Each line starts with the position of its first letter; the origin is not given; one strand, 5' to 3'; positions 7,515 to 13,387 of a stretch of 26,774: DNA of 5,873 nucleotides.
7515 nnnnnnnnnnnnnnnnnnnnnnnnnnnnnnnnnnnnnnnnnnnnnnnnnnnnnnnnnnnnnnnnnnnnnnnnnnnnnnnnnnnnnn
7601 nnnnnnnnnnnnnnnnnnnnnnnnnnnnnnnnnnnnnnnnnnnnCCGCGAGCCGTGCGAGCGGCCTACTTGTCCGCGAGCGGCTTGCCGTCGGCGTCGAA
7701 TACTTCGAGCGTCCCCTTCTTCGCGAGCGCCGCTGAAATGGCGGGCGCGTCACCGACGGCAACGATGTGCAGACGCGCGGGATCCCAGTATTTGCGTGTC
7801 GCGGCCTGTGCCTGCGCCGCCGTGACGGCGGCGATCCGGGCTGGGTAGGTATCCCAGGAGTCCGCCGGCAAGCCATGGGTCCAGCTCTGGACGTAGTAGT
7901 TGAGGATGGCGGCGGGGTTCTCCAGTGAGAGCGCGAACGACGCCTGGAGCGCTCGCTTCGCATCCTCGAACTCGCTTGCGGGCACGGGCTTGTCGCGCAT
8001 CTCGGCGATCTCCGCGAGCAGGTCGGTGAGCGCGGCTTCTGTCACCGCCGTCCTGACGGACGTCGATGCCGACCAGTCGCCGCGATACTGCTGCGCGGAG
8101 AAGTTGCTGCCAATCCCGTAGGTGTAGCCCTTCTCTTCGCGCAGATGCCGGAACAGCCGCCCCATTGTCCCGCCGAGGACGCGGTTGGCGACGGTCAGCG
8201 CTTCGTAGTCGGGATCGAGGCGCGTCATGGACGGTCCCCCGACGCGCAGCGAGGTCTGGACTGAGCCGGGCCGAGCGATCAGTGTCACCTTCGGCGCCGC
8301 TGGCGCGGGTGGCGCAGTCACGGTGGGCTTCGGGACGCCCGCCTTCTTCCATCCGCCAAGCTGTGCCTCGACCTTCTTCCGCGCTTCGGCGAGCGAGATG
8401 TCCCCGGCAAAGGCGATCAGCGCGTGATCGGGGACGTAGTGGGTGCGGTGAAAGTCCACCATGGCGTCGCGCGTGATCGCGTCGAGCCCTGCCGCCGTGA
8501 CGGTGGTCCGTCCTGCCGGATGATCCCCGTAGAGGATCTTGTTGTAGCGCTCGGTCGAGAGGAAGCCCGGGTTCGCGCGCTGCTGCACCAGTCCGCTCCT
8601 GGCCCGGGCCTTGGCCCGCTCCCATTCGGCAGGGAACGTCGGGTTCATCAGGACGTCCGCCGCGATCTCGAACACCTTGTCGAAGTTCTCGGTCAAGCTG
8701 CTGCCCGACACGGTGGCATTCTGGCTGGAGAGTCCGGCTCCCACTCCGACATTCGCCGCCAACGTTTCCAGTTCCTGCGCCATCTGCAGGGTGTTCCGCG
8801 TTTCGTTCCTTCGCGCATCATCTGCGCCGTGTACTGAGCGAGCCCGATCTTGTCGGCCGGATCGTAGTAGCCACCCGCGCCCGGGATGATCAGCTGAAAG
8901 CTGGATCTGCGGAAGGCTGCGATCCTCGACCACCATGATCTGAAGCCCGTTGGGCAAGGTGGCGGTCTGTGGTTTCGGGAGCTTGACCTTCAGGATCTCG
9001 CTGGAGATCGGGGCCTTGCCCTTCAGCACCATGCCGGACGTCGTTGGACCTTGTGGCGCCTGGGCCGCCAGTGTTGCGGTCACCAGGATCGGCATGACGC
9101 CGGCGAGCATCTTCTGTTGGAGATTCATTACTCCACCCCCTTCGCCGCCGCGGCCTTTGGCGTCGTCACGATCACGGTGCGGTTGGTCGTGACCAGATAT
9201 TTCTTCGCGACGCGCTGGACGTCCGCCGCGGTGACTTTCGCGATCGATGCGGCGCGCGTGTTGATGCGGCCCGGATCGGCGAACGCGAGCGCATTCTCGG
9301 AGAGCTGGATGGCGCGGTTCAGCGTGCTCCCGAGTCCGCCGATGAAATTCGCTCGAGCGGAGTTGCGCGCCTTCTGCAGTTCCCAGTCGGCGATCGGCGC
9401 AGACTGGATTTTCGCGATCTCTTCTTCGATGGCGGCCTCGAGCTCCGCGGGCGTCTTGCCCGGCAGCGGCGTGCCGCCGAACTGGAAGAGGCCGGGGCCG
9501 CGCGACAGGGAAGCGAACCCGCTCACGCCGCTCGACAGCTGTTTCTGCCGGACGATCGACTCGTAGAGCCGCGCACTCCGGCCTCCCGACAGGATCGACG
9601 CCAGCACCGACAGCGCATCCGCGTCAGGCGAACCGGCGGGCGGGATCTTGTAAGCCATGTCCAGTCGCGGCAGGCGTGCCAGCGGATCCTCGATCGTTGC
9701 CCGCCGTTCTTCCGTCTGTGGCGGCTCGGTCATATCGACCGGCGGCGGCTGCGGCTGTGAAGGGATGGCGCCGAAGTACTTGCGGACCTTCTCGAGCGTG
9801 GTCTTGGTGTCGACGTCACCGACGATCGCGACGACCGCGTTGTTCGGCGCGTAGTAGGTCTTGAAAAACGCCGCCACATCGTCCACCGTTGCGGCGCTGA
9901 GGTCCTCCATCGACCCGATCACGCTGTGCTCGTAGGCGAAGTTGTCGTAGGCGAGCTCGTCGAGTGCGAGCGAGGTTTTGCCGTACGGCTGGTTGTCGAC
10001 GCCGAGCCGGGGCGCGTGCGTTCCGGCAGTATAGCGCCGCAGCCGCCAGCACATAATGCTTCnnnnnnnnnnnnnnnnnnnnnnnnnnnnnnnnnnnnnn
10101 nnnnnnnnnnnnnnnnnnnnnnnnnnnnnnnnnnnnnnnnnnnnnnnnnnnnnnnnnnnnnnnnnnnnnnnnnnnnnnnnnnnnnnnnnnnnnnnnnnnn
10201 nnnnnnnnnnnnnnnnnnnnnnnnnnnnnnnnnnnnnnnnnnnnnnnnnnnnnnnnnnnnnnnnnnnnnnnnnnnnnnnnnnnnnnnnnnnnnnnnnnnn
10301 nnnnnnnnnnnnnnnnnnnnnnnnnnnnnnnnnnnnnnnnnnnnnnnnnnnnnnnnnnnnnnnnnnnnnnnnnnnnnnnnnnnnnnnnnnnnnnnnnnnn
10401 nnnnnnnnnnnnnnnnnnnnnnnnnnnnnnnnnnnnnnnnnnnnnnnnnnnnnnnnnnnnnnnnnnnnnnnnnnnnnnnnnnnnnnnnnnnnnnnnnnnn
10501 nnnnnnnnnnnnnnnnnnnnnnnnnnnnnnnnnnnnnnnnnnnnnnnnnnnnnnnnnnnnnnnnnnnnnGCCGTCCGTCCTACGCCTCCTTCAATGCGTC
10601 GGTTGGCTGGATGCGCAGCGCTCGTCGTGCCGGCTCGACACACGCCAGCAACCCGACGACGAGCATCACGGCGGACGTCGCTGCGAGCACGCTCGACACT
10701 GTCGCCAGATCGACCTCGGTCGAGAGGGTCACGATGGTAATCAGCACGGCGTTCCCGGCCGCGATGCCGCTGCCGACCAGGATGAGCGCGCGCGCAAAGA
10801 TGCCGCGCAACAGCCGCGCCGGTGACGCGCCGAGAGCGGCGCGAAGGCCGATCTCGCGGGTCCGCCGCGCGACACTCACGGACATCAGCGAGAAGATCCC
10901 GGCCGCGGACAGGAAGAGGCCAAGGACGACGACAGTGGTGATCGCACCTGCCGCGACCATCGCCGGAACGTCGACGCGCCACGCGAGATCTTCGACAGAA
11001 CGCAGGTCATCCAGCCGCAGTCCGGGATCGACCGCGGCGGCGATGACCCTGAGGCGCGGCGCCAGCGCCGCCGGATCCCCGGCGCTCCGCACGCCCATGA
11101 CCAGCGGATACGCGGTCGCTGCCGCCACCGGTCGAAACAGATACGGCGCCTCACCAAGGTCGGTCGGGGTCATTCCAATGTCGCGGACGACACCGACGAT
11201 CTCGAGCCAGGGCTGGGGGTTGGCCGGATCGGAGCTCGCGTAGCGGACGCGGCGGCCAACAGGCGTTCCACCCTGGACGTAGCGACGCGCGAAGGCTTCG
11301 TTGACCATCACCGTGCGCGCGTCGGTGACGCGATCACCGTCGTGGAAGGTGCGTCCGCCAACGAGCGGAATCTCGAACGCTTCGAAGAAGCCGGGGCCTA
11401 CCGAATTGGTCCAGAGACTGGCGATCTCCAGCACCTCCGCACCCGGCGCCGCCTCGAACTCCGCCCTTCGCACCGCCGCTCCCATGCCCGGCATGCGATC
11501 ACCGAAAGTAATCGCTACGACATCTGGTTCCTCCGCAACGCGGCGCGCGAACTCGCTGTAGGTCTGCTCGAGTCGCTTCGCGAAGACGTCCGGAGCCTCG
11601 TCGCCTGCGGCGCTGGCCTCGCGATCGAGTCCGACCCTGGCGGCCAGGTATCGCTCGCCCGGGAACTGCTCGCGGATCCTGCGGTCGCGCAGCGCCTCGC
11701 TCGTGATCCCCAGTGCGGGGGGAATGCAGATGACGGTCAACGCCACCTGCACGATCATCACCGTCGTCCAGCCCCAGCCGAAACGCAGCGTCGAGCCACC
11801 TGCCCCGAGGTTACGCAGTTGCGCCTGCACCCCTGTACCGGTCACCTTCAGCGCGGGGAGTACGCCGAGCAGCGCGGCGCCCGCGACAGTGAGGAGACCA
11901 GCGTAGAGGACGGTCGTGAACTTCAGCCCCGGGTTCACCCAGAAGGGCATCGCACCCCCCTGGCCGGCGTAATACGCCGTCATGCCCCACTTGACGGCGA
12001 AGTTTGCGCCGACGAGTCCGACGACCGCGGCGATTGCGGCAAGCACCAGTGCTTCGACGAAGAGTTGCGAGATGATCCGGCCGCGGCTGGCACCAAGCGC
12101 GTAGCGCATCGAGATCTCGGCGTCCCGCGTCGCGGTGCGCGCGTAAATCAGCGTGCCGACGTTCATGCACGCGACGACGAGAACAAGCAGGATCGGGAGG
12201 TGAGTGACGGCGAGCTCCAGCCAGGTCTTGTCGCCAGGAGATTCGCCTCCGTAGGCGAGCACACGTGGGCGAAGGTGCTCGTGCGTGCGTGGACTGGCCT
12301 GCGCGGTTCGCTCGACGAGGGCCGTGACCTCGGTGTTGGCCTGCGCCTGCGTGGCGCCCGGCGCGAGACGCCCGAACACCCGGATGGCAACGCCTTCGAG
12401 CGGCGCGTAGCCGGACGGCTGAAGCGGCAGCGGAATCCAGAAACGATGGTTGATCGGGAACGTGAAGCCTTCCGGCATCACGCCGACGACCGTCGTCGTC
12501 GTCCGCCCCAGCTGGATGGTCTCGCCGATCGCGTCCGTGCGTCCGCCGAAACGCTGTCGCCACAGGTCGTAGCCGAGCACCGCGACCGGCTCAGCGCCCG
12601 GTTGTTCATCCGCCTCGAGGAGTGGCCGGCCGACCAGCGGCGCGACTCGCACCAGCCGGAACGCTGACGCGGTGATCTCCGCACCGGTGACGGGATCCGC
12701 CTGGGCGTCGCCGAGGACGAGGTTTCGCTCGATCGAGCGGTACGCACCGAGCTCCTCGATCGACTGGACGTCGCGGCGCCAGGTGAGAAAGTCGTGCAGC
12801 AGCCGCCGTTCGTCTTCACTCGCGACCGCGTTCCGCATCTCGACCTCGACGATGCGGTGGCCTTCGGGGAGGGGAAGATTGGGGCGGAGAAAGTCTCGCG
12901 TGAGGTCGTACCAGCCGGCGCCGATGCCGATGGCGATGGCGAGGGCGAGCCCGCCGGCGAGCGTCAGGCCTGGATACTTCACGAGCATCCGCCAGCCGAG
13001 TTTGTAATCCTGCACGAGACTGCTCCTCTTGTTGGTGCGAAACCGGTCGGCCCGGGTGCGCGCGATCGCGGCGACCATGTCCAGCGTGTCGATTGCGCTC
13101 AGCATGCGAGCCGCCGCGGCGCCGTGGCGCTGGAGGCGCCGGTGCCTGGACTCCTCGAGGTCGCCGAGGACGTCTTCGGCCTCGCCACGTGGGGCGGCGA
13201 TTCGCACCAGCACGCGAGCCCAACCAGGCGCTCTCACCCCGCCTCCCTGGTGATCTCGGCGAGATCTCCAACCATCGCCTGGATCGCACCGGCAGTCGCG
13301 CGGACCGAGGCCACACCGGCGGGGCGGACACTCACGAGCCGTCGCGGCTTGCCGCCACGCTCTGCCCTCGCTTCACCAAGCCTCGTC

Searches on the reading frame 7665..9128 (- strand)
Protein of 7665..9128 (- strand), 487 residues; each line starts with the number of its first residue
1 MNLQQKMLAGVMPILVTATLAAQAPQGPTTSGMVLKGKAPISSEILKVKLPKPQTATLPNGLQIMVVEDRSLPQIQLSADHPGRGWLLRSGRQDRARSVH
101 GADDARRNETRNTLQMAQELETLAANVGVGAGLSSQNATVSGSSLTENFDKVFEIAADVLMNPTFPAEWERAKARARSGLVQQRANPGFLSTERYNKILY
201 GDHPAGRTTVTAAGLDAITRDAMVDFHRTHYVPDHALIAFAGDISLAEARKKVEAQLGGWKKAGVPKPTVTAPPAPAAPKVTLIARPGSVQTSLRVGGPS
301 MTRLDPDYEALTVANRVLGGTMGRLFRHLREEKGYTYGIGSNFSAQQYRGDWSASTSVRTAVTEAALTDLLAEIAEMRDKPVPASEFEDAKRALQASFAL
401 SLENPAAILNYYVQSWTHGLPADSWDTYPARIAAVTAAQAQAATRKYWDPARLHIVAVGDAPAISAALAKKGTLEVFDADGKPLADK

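Call 10: search_protein_families(library=pfam, proteins=[window:7665-9128:-], max_evalue=0.001)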
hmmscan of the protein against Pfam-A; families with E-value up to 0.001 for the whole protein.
window:7665-9128:- (487 aa): 1 family
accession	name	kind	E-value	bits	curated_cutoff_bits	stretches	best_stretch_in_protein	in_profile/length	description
PF05193.26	Peptidase_M16_C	-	1.3e-33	116.8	23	1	218-394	2-181/181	Peptidase M16 inactive domain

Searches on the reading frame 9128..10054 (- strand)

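Call 10: search_protein_families(library=pfam, proteins=[window:9128-10054:-], max_evalue=0.001)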
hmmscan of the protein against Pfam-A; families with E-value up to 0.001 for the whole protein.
window:9128-10054:- (308 aa): 1 family
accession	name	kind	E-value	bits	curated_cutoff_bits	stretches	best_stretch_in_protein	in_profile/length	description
PF05193.26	Peptidase_M16_C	-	8.7e-39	133.7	23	1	55-232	2-180/181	Peptidase M16 inactive domain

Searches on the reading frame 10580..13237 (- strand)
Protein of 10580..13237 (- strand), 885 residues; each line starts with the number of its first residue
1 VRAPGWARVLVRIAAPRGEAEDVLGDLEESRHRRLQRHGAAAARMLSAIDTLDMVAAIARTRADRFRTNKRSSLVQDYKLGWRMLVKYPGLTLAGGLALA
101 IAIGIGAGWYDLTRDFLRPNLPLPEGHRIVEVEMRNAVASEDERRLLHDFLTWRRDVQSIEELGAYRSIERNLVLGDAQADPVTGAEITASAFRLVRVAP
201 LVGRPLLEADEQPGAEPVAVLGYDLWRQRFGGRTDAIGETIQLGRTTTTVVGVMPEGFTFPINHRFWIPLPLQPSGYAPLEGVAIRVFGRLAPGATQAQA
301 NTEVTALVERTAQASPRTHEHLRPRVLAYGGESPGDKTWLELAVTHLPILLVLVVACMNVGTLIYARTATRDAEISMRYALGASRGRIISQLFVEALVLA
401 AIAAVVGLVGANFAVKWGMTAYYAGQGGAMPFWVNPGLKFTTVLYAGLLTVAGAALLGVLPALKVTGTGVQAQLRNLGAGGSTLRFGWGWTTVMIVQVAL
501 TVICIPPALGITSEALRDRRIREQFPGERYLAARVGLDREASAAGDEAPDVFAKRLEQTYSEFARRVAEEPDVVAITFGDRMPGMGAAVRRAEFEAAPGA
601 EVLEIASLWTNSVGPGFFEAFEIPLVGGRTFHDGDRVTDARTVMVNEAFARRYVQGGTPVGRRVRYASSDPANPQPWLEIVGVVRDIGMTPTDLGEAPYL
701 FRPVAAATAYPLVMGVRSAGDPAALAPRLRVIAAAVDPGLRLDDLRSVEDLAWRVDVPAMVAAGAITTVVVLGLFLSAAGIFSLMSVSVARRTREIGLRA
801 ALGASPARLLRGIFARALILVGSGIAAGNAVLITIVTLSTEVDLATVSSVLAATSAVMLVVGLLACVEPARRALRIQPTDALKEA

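Call 10: search_protein_families(library=pfam, proteins=[window:10580-13237:-], max_evalue=0.001)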
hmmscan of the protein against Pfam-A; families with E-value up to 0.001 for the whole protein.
window:10580-13237:- (885 aa): 2 families
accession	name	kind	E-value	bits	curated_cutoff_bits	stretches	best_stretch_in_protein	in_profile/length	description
PF12704.14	MacB_PCD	-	1.9e-27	97.3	27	2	149-306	58-206/207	MacB-like periplasmic core domain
PF02687.27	FtsX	-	5e-20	72.2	25.5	2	769-878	3-120/120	FtsX-like permease C-terminal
